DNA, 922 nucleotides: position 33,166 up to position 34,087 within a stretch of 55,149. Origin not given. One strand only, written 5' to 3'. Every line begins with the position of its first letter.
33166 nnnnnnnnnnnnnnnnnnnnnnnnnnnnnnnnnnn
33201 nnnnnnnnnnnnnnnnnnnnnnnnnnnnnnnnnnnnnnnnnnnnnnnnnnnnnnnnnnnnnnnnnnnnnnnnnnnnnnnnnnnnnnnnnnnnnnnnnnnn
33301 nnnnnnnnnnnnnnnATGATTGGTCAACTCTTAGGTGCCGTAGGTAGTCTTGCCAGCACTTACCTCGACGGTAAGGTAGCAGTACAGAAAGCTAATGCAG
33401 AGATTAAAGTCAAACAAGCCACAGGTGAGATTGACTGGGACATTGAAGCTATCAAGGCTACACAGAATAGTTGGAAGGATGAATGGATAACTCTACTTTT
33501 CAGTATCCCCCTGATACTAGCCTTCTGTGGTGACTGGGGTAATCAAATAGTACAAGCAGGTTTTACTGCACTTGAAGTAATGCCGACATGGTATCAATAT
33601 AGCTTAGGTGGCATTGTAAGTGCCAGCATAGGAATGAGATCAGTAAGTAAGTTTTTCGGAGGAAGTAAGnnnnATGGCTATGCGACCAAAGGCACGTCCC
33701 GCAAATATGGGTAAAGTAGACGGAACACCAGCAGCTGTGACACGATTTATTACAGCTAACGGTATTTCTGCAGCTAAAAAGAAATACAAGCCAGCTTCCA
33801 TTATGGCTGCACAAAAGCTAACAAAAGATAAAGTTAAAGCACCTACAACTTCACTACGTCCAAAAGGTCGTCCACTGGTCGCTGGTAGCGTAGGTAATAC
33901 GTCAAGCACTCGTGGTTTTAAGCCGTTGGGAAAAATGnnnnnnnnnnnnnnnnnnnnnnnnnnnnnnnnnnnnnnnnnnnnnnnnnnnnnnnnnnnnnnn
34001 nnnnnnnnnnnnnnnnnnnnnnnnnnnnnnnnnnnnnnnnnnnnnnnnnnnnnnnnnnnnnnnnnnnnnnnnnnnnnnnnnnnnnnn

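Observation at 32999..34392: Lysis cassette headed by a two-TM protein carrying an exact EF-hand calcium-binding loop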

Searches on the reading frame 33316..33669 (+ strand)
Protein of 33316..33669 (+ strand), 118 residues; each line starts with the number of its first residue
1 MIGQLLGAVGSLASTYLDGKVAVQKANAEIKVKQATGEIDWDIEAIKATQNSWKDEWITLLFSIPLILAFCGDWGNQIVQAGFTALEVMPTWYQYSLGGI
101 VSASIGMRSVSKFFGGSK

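Call 3: search_protein_families(library=pfam, proteins=[window:33316-33669:+], max_evalue=1)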
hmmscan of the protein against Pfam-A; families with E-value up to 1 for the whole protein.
window:33316-33669:+ (118 aa): 1 family
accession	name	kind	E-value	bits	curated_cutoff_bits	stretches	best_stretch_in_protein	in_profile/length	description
PF11874.13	DUF3394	-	0.0027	17.8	28.2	1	13-61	115-163/181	Domain of unknown function (DUF3394)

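Call 4: search_protein_families(library=phrogs, proteins=[window:33316-33669:+], max_evalue=0.1)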
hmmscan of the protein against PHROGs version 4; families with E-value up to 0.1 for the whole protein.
window:33316-33669:+ (118 aa): 2 families
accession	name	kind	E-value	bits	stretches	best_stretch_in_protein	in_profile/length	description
phrog_2524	-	unknown function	9.8e-32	110.7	1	1-117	4-128/142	-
phrog_12535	-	unknown function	0.082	14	0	2-39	12-48/93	-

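Call 26: search_dna_similar(query=window:33316-33669:+, collection=phages, mode=protein, max_evalue=0.01, max_rows=40)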
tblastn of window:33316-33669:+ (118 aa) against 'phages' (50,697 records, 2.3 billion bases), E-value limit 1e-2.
Records with a match: 375; places in all: 376; records where one place covers at least 80% of the query: 340.
Best place of each record, by identity: 80-90% 1; 60-80% 1; <60% 373.
By first word of the organism name: Salmonella 160; Vibrio 44; Klebsiella 44; Escherichia 29; Pelagibacter 22; Dickeya 19; Pseudomonas 15; Serratia 10; Shigella 6; Roseobacter 4; and 11 more.
By host as written in the record: - 51; Salmonella enterica 26; Klebsiella pneumoniae 19; Salmonella enterica subsp. enterica serovar Enteritidis PT1 17; Salmonella enterica subsp. enterica serovar Typhimurium 14; Dickeya solani 11; Escherichia coli O157:H7 11; Salmonella sp. 10; and 112 more.
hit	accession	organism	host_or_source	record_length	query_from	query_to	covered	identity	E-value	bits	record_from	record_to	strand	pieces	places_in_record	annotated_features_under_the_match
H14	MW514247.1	Roseobacter phage CRP-13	Rhodobacteraceae bacterium FZCC0023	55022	1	118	100%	87.3%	2e-64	216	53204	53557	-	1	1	hypothetical protein (x2)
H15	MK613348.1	Roseobacter phage CRP-6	Rhodobacteraceae bacterium FZCC0042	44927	5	115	94%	75.7%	7e-51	177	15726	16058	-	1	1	hypothetical protein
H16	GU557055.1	Puniceispirillum phage HMO-2011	Candidatus Puniceispirillum marinum ...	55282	1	115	97%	53.2%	8e-31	120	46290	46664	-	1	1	hypothetical protein (x2)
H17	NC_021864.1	Puniceispirillum phage HMO-2011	Candidatus Puniceispirillum marinum ...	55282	1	115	97%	53.2%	8e-31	120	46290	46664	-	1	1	hypothetical protein (x2)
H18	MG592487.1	Vibrio phage 1.113.A._10N.286.51.E7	Vibrio splendidus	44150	12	115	88%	50.0%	7e-24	100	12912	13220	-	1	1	TMhelix containing protein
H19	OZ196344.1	Vibrio phage K396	Seawater and oysters mix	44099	1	115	97%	44.3%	2e-21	93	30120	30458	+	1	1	hypothetical protein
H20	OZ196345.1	Vibrio phage K394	Seawater and oysters mix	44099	1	115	97%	44.3%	2e-21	93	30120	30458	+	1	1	hypothetical protein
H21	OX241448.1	Vibrio phage 284E43-1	Seawater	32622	12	115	88%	46.2%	4e-22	95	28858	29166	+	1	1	TMhelix containing protein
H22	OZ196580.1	Vibrio phage K411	Seawater and oysters mix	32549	12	115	88%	46.2%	4e-22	95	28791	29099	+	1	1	hypothetical protein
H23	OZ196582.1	Vibrio phage K415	Seawater and oysters mix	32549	12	115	88%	46.2%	4e-22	95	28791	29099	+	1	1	hypothetical protein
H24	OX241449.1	Vibrio phage 416E50-1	Seawater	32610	12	115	88%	46.2%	4e-22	95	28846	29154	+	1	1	TMhelix containing protein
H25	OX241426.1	Vibrio phage 456E52-1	Seawater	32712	12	115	88%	46.2%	8e-22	94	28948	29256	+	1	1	TMhelix containing protein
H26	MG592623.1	Vibrio phage 1.257.O._10N.286.46.A4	Vibrio splendidus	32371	12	115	88%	46.2%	8e-22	94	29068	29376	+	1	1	TMhelix containing protein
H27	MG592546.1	Vibrio phage 1.179.O._10N.286.45.F12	Vibrio splendidus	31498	12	115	88%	46.2%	1e-21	94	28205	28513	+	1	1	TMhelix containing protein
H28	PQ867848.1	phage T2S1-k141_477764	Crassostrea hongkongensis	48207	1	117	99%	40.3%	2e-18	84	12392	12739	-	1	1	hypothetical protein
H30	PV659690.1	Pseudomonas phage vB_PaP_DMTU_1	Pseudomaonas aeruginosa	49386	2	118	99%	38.5%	4e-21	92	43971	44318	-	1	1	hypothetical protein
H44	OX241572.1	Vibrio phage 275E43-1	Seawater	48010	1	115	97%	38.3%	2e-19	87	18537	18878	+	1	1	putative Protein of unknown function (DUF3154) | hypothetical protein | putative HNHc domain containing protein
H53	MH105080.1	Marinomonas phage YY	Marinomonas sp.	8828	2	118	99%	29.9%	2e-8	56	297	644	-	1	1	similar to protein of unknown function DUF3154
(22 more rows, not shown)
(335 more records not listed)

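Call 28: get_annotated_region(hit=H14, flank=3000)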
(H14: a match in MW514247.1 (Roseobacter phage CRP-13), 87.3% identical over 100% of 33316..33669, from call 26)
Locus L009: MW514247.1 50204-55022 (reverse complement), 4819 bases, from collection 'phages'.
description: Roseobacter phage CRP-13, complete genome.
organism: Roseobacter phage CRP-13 (NCBI taxid 2813173)
taxonomy: Viruses; Duplodnaviria; Heunggongvirae; Uroviricota; Caudoviricetes
host: Rhodobacteraceae bacterium FZCC0023; source: seawater; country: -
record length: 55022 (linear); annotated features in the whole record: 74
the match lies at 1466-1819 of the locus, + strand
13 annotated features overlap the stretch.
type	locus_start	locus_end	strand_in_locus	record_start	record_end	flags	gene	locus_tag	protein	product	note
CDS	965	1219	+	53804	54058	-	-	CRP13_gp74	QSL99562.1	hypothetical protein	-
CDS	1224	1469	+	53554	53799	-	-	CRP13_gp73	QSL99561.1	hypothetical protein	-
CDS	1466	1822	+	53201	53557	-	-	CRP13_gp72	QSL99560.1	hypothetical protein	-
CDS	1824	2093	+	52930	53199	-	-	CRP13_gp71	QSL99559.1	hypothetical protein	-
CDS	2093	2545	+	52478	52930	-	-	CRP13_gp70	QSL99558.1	putative endolysin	-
CDS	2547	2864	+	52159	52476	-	-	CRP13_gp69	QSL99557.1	hypothetical protein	-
CDS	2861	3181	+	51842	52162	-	-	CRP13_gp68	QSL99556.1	hypothetical protein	-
CDS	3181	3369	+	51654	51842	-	-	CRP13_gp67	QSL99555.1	hypothetical protein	-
CDS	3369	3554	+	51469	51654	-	-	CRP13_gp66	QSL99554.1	hypothetical protein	-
CDS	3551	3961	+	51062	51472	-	-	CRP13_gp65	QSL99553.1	hypothetical protein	-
CDS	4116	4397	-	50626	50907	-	-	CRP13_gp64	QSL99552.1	hypothetical protein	-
CDS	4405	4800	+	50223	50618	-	-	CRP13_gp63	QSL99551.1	hypothetical protein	-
CDS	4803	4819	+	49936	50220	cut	-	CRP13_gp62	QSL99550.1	hypothetical protein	-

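Call 29: get_annotated_region(hit=H16, flank=3000)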
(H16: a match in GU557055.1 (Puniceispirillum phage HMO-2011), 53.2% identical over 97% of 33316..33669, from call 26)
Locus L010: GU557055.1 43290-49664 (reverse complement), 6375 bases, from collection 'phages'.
description: Puniceispirillum phage HMO-2011, complete genome.
organism: Puniceispirillum phage HMO-2011 (NCBI taxid 948071)
taxonomy: Viruses; Duplodnaviria; Heunggongvirae; Uroviricota; Caudoviricetes
host: Candidatus Puniceispirillum marinum IMCC1322; source: -; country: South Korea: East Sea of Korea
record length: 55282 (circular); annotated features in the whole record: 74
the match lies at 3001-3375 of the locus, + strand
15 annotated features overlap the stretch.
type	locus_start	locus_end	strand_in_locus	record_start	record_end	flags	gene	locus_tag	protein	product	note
CDS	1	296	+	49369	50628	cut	-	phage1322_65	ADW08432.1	putative phage structural protein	similar to structural protein from Synechococcus phage S-RSM4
CDS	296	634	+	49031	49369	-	-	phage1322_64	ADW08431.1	hypothetical protein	-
CDS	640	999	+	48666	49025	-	-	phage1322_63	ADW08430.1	hypothetical protein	-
CDS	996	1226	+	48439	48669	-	-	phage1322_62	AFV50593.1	hypothetical protein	-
CDS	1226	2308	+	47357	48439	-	-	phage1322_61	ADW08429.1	methanesulfonate monooxygenase hydroxylase alpha subunit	Pfam:PF00848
CDS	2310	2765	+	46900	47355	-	-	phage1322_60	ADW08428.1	hypothetical protein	-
CDS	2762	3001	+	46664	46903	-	-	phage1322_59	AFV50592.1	hypothetical protein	-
CDS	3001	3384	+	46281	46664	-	-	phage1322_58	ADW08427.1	hypothetical protein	similar to hypothetical protein ORF031 from Pseudomonas phage PA11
CDS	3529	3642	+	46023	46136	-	-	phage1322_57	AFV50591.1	hypothetical protein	-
CDS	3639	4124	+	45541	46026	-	-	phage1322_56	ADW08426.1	phage lysozyme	Pfam:PF00959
CDS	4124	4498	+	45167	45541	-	-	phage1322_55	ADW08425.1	hypothetical protein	-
CDS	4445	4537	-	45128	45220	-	-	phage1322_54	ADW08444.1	hypothetical protein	-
CDS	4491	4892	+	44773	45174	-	-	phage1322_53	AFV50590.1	hypothetical protein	-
CDS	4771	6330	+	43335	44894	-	-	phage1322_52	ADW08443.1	phage terminase large subunit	Pfam:PF03237; terminase_6; terminase-like family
CDS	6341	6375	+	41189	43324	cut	-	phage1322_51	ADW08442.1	putative portal protein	-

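Call 42: search_protein_families(library=pfam, proteins=[L009:1224-1466:+], max_evalue=0.1)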
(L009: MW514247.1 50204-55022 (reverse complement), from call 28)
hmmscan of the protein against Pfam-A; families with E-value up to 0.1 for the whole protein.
L009:1224-1466:+ (81 aa): 0 families

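Call 43: search_protein_families(library=phrogs, proteins=[L009:1224-1466:+], max_evalue=0.01)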
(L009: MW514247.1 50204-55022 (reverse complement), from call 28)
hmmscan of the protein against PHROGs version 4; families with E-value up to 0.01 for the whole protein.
L009:1224-1466:+ (81 aa): 1 family
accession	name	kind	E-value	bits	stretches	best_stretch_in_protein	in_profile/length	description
phrog_10198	-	unknown function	6.6e-13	49.7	1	5-76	102-174/190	-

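Call 48: search_protein_families(library=pfam, alignment_id=A3, max_evalue=1)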
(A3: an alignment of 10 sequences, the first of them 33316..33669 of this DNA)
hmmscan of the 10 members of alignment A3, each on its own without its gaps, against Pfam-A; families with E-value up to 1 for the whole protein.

A. member 1, window:33316-33669:+ (118 aa): 1 family
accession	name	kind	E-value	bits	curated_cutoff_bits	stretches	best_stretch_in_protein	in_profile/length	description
PF11874.13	DUF3394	-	0.0027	17.8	28.2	1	13-61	115-163/181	Domain of unknown function (DUF3394)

B. families by the number of members that match (of 10 scanned): 4 families
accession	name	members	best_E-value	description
PF11874.13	DUF3394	5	0.00067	Domain of unknown function (DUF3394)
PF16999.10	V-ATPase_G_2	1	0.0077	Vacuolar (H+)-ATPase G subunit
PF11044.13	TMEMspv1-c74-12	1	0.039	Plectrovirus spv1-c74 ORF 12 transmembrane protein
PF11491.13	DUF3213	1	0.056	Protein of unknown function (DUF3213)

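Call 74: search_protein_families(library=ncbifam, proteins=[window:33316-33669:+], max_evalue=0.1)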
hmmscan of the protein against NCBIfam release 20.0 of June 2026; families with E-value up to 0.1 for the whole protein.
window:33316-33669:+ (118 aa): 0 families

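Call 90: get_annotated_region(hit=H44, flank=2500)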
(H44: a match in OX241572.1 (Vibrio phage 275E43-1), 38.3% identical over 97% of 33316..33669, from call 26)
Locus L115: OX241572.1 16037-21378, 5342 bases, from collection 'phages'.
description: Vibrio phage 275E43-1 genome assembly, chromosome: VP115E34_1.
organism: Vibrio phage 275E43-1 (NCBI taxid 2963184)
taxonomy: Viruses; Duplodnaviria; Heunggongvirae; Uroviricota; Caudoviricetes; Zobellviridae
host: -; source: Seawater; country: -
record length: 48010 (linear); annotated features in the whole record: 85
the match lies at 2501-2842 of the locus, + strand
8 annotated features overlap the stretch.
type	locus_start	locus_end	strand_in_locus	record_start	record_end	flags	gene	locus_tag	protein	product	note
CDS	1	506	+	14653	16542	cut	-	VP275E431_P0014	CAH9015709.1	coil containing protein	-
CDS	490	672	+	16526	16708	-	-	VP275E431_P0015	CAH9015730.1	conserved hypothetical protein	-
CDS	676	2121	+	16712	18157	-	-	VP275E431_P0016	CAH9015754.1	conserved hypothetical protein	-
CDS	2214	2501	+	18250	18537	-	-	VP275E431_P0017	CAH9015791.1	putative HNHc domain containing protein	-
CDS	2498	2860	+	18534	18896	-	-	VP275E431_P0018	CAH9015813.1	putative Protein of unknown function (DUF3154)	-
CDS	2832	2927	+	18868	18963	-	-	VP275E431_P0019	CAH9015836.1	hypothetical protein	-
CDS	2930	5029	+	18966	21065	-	-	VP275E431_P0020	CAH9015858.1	hypothetical protein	-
CDS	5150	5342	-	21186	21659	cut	-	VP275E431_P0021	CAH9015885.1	putative lytic murein translycosylase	-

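Call 91: get_annotated_region(hit=H53, flank=2500)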
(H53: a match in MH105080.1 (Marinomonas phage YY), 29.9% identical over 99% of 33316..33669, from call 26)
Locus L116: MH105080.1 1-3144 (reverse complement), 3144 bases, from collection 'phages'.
description: Marinomonas phage YY, complete genome.
organism: Marinomonas phage YY (NCBI taxid 2163588)
taxonomy: Viruses; Varidnaviria; Bamfordvirae; Preplasmiviricota; Tectiliviricetes; Vinavirales; Corticoviridae
host: Marinomonas sp.; source: -; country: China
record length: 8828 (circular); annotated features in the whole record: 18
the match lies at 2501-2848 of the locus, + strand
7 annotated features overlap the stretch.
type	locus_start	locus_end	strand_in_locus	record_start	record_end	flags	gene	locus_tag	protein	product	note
misc_feature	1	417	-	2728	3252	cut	-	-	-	-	similar to hypothetical protein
misc_feature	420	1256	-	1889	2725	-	-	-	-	-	similar to hypothetical protein; hypothetical protein FisN_23Hh097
misc_feature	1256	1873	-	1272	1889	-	-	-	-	-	similar to lytic murein transglycosylase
misc_feature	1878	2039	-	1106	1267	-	-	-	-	-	similar to hypothetical protein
misc_feature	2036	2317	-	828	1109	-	-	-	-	-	similar to serine/threonine-protein phosphatase 7 long form-like protein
misc_feature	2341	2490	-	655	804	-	-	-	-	-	similar to hypothetical protein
misc_feature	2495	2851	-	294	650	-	-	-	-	-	similar to protein of unknown function DUF3154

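Call 92: get_annotated_region(hit=H30, flank=2500)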
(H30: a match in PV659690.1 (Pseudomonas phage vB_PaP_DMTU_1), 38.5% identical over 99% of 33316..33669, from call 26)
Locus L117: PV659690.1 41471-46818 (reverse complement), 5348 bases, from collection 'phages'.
description: Pseudomonas phage vB_PaP_DMTU_1, complete genome.
organism: Pseudomonas phage vB_PaP_DMTU_1 (NCBI taxid 3424871)
taxonomy: Viruses
host: Pseudomaonas aeruginosa; source: sewage; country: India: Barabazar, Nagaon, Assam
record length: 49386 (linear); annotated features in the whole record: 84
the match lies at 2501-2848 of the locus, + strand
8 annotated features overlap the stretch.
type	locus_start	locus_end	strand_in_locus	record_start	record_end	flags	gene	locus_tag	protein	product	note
CDS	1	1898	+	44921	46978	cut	-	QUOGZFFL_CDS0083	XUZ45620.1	hypothetical protein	-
CDS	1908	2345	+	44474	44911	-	-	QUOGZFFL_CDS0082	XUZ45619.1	endolysin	-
CDS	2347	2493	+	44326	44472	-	-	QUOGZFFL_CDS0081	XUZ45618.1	hypothetical protein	-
CDS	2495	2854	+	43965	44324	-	-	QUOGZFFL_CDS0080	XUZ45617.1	hypothetical protein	-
CDS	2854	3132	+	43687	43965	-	-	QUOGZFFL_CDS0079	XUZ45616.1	virion structural protein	-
CDS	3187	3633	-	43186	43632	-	-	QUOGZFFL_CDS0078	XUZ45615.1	endonuclease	-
CDS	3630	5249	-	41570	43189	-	-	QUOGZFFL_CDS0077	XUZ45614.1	ribonucleotide reductase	-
CDS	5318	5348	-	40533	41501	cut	-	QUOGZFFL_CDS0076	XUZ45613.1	ribonucleoside diphosphate reductase small subunit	-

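Call 93: search_protein_families(library=pfam, proteins=[L115:2498-2857:+, L116:2495-2848:+, L117:2495-2851:+], max_evalue=1)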
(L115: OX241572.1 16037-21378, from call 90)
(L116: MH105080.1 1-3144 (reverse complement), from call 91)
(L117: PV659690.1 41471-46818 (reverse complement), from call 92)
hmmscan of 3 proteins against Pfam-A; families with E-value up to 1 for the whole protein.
L115:2498-2857:+ (120 aa): 0 families

L116:2495-2848:+ (118 aa): 0 families

L117:2495-2851:+ (119 aa): 0 families

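Call 94: search_dna_similar(query=window:33316-33669:+, collection=phages, mode=protein, max_evalue=0.01, max_rows=40, rows=spread)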
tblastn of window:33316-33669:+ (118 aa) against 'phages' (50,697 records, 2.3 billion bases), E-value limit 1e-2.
Records with a match: 375; places in all: 376; records where one place covers at least 80% of the query: 340.
Best place of each record, by identity: 80-90% 1; 60-80% 1; <60% 373.
By first word of the organism name: Salmonella 160; Vibrio 44; Klebsiella 44; Escherichia 29; Pelagibacter 22; Dickeya 19; Pseudomonas 15; Serratia 10; Shigella 6; Roseobacter 4; and 11 more.
By host as written in the record: - 51; Salmonella enterica 26; Klebsiella pneumoniae 19; Salmonella enterica subsp. enterica serovar Enteritidis PT1 17; Salmonella enterica subsp. enterica serovar Typhimurium 14; Dickeya solani 11; Escherichia coli O157:H7 11; Salmonella sp. 10; and 112 more.
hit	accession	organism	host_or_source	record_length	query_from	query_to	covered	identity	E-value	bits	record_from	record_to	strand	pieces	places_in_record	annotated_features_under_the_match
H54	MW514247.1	Roseobacter phage CRP-13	Rhodobacteraceae bacterium FZCC0023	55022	1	118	100%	87.3%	2e-64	216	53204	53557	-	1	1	hypothetical protein (x2)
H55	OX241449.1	Vibrio phage 416E50-1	Seawater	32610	12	115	88%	46.2%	4e-22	95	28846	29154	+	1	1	TMhelix containing protein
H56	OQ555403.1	Pseudomonas phage vB_PaeM_Ty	Pseudomonas aeruginosa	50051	2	118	99%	38.5%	4e-21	92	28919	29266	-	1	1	hypothetical protein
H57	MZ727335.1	Pseudomonas phage PPAT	Pseudomonas aeruginosa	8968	2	118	99%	37.6%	7e-21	92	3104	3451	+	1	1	hypothetical protein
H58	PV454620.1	Vibrio phage V6Aob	Vibrio harveyi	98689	1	110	93%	32.5%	4e-10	61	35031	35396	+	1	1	V6000040: TMhelix containing protein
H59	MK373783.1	Escherichia phage vB_EcoM_KWBSE43-6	Escherichia coli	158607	1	118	100%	28.0%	5e-8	55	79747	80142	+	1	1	hypothetical protein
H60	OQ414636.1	Pelagibacter phage EXVC032P Baldr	Candidadtus Pelagibacter sp. HTCC1062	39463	1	108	92%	30.0%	2e-4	45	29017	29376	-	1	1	hypothetical protein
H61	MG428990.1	Klebsiella phage Menlow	Klebsiella pneumoniae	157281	1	118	100%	27.3%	8e-8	54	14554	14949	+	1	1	hypothetical protein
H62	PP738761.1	Klebsiella phage vB_KpnM_Trex_ER12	Klebsiella pneumoniae MH258 (clinical ...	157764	1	118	100%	27.3%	8e-8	54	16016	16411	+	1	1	hypothetical protein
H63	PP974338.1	Klebsiella phage FKP10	Klebsiella pneumoniae ST307 ...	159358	1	118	100%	27.3%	8e-8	54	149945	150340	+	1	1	hypothetical protein | DNA polymerase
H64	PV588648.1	Klebsiella phage KFM-TASP06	Klebsiella pneumoniae TASP06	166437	1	118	100%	27.3%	8e-8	54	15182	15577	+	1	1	hypothetical protein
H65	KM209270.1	Dickeya phage phiDP10.3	Pectobacterium sp. and Dickeya sp.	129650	1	113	96%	28.3%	1e-8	57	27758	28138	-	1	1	hypothetical protein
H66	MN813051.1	Dickeya phage Ds20CZ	Dickeya solani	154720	1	113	96%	28.3%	1e-8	57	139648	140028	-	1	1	hypothetical protein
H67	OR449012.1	Salmonella phage Mansal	Salmonella enterica subsp. enterica ...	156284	1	118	100%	27.1%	1e-8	57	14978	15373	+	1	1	hypothetical protein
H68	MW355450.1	Salmonella phage vB_SenAc_BPS6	Salmonella enterica subsp. enterica ...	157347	1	118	100%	27.1%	1e-8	57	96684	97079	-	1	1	hypothetical protein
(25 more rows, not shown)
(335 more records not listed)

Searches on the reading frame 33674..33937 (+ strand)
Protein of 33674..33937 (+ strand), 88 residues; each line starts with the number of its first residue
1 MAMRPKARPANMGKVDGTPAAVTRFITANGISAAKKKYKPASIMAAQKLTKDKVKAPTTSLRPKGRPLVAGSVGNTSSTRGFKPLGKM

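Call 3: search_protein_families(library=pfam, proteins=[window:33674-33937:+], max_evalue=1)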
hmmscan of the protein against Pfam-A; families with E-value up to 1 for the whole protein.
window:33674-33937:+ (88 aa): 0 families

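Call 4: search_protein_families(library=phrogs, proteins=[window:33674-33937:+], max_evalue=0.1)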
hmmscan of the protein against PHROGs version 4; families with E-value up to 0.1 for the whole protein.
window:33674-33937:+ (88 aa): 0 families

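Call 27: search_dna_similar(query=window:33674-33937:+, collection=phages, mode=protein, max_evalue=1, max_rows=20)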
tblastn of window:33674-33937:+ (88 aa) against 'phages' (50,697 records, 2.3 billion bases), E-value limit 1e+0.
No match.

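Call 74: search_protein_families(library=ncbifam, proteins=[window:33674-33937:+], max_evalue=0.1)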
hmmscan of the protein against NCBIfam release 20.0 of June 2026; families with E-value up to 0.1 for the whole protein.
window:33674-33937:+ (88 aa): 0 families
